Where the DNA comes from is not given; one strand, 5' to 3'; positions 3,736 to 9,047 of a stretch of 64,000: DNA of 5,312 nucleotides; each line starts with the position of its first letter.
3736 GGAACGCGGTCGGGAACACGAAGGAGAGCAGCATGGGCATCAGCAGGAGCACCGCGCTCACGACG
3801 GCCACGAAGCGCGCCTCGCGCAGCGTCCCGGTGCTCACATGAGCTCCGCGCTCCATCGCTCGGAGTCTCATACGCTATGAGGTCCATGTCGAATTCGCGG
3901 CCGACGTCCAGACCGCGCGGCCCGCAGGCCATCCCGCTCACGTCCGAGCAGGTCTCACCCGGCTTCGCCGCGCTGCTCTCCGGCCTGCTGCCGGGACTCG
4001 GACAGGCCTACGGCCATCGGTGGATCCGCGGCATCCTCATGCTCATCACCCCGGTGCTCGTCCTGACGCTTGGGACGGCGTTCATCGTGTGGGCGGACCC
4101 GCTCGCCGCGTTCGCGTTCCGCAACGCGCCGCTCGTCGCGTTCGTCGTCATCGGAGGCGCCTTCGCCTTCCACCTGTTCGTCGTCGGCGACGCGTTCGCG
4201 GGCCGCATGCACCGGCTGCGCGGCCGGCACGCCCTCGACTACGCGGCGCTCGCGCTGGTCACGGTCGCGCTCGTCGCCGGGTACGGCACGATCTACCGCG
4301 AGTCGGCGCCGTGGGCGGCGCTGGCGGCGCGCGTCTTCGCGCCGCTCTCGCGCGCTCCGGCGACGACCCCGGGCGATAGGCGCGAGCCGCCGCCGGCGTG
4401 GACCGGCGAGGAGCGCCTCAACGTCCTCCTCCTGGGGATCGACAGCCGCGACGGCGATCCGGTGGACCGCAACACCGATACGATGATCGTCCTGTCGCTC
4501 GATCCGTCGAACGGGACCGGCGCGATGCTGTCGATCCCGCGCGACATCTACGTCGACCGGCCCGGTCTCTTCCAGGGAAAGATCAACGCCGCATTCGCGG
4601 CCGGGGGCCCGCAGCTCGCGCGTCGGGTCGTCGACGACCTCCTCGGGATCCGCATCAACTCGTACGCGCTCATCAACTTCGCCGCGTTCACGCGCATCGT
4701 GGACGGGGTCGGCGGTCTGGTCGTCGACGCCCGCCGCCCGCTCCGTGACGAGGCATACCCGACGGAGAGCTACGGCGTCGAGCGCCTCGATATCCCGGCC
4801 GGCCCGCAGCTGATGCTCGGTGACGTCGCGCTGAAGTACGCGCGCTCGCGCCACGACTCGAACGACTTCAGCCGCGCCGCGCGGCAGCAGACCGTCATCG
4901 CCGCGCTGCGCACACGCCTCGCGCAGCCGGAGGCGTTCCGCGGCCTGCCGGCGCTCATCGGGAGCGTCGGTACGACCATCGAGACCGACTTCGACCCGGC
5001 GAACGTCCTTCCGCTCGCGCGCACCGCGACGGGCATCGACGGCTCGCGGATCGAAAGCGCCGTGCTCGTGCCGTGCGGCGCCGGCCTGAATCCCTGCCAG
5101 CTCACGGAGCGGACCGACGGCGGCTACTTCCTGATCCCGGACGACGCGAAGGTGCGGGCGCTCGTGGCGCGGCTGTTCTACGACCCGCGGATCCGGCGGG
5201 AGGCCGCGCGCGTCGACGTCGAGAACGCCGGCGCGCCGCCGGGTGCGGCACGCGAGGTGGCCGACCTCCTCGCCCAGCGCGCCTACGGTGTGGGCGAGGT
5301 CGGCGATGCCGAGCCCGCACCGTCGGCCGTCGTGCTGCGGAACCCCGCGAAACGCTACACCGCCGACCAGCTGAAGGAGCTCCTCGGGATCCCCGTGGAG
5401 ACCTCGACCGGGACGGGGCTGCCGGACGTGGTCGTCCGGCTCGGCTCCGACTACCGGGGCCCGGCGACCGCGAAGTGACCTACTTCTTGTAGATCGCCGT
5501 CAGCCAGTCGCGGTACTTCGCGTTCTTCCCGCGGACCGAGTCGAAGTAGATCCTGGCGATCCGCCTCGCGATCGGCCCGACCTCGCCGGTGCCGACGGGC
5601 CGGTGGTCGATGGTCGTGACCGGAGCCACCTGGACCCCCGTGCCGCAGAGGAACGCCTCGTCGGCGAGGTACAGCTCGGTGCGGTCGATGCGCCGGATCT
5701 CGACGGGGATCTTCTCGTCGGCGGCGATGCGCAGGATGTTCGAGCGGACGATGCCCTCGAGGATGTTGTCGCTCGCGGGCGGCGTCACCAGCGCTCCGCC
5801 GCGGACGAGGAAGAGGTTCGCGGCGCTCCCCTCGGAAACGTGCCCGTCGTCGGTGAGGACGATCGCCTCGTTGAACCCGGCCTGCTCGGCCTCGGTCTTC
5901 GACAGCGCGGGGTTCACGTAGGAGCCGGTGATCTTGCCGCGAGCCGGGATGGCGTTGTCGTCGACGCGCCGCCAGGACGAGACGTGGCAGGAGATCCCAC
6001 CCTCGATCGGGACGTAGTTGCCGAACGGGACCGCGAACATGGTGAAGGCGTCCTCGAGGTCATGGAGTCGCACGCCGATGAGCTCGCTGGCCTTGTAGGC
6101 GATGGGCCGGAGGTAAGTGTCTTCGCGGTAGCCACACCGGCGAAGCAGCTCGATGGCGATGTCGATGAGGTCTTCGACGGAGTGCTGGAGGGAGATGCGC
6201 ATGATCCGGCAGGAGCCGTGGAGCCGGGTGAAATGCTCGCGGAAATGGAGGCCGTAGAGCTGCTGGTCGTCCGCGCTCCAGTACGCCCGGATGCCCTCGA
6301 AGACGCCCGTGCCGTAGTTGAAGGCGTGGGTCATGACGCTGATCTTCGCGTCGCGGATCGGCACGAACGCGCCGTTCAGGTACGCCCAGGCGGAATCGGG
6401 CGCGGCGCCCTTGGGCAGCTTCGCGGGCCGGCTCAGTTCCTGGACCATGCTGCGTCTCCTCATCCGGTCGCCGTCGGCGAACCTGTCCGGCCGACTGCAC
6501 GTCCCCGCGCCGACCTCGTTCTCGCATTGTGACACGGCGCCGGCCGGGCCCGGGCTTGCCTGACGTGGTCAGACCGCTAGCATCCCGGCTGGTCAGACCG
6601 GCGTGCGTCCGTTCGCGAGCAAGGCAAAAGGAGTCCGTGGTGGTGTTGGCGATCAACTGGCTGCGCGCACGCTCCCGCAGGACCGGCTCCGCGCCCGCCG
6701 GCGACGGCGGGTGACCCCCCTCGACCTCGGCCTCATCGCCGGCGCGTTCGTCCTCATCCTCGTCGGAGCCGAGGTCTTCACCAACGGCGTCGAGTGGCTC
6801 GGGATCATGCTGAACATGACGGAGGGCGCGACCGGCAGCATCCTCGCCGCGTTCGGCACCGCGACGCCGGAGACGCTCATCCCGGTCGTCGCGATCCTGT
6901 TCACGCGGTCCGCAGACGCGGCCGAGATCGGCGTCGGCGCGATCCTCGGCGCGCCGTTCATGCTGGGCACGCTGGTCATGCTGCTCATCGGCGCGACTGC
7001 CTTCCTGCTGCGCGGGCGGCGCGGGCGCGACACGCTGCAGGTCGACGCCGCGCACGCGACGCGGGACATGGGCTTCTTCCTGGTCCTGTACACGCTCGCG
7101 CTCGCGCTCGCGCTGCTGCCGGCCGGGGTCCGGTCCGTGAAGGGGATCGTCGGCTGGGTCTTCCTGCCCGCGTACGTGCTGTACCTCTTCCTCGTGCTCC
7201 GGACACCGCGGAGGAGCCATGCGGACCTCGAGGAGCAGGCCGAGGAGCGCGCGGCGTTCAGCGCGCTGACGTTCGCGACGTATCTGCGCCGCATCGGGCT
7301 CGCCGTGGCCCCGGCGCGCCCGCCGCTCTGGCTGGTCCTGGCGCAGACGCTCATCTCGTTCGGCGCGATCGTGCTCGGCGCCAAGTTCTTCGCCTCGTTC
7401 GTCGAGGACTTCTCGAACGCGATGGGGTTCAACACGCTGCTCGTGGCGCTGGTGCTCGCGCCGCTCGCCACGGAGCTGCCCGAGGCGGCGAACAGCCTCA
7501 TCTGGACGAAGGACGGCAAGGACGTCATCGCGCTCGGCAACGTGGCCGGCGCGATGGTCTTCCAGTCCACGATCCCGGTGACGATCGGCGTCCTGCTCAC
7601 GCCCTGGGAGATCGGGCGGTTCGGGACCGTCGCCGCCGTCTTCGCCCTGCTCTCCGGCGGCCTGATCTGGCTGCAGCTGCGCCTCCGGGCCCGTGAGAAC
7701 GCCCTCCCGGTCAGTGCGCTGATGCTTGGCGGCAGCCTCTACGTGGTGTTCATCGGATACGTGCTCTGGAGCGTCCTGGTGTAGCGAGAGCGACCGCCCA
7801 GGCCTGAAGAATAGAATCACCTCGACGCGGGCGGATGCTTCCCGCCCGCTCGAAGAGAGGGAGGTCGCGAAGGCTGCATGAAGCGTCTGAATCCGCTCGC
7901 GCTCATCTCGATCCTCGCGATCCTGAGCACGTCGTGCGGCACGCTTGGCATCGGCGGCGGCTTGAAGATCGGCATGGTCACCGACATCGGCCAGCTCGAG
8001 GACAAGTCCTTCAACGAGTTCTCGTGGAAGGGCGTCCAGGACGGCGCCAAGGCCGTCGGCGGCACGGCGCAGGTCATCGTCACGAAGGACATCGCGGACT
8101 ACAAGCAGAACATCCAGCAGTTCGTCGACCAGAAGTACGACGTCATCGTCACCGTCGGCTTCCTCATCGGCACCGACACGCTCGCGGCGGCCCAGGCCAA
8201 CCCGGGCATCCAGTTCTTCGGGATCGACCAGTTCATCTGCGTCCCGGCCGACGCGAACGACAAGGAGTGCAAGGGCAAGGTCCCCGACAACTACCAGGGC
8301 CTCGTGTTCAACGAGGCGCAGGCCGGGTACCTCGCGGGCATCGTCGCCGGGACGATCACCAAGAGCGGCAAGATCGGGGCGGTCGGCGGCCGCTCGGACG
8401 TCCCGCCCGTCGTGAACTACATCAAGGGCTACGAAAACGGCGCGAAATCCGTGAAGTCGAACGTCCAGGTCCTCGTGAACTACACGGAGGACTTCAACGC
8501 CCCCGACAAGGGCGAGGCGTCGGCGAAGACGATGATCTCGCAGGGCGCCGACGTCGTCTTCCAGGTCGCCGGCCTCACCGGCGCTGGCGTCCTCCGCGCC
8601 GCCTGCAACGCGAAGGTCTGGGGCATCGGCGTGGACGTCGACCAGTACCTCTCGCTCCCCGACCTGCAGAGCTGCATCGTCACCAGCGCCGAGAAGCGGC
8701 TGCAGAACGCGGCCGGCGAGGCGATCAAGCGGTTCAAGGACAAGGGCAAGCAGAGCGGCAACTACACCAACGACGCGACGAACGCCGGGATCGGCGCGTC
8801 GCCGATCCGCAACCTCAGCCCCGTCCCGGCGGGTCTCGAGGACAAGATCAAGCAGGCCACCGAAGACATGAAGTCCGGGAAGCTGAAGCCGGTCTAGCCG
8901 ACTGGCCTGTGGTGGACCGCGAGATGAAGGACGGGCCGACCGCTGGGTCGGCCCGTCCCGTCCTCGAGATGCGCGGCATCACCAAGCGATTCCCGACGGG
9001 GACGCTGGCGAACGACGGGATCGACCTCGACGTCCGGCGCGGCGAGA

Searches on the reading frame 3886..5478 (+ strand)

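Call 12: search_protein_families(library=pfam, proteins=[window:3886-5478:+])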
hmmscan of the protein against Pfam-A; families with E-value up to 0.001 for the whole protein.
window:3886-5478:+ (530 aa): 2 families
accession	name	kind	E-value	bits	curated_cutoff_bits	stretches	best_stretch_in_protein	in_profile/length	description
PF03816.19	LytR_cpsA_psr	-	5.9e-37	127.6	24.6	1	196-345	1-148/150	LytR_cpsA_psr family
PF13399.11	LytR_C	-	1.1e-12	49.2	22.2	1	441-523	2-86/86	LytR cell envelope-related transcriptional attenuator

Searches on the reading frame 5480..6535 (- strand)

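Call 11: search_protein_families(library=pfam, proteins=[window:5480-6535:-])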
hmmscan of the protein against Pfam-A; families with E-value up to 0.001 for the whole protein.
window:5480-6535:- (351 aa): 1 family
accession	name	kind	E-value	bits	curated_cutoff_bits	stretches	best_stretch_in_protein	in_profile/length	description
PF01063.24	Aminotran_4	-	6.2e-45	154.2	28.5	1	77-309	1-223/223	Amino-transferase class IV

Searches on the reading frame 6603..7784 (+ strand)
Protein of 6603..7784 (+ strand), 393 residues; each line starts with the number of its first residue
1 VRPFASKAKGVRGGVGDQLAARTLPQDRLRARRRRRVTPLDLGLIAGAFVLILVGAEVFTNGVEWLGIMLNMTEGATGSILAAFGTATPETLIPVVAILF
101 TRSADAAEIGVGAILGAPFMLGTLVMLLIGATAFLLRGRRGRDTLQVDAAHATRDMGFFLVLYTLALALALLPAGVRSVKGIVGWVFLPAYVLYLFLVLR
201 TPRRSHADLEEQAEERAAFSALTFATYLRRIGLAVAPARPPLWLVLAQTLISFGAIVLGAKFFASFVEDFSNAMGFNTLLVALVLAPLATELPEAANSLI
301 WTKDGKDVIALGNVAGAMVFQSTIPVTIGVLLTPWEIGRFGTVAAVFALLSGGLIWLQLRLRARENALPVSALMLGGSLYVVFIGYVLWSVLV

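Call 11: search_protein_families(library=pfam, proteins=[window:6603-7784:+])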
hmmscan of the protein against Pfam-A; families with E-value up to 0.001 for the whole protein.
window:6603-7784:+ (393 aa): 1 family
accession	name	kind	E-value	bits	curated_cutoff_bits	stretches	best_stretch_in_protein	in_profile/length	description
PF01699.29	Na_Ca_ex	-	2.4e-20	73.5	24.9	2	42-199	3-150/151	Sodium/calcium exchanger protein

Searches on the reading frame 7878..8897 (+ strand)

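Call 11: search_protein_families(library=pfam, proteins=[window:7878-8897:+])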
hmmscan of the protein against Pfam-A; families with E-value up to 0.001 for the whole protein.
window:7878-8897:+ (339 aa): 1 family
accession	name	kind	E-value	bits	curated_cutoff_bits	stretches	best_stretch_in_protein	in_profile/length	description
PF02608.20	Bmp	-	4.4e-42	144.5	24.1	1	32-311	4-270/301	ABC transporter substrate-binding protein PnrA-like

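Call 26: search_protein_families(library=ncbifam, proteins=[window:7878-8897:+])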
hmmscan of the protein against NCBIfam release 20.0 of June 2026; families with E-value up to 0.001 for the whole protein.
window:7878-8897:+ (339 aa): 1 family
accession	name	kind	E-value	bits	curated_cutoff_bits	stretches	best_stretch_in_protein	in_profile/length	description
NF047927.1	ABC_BMP_B6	equivalog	2e-14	53.5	400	1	122-337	86-298/314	putative B6 ABC transporter substrate-binding protein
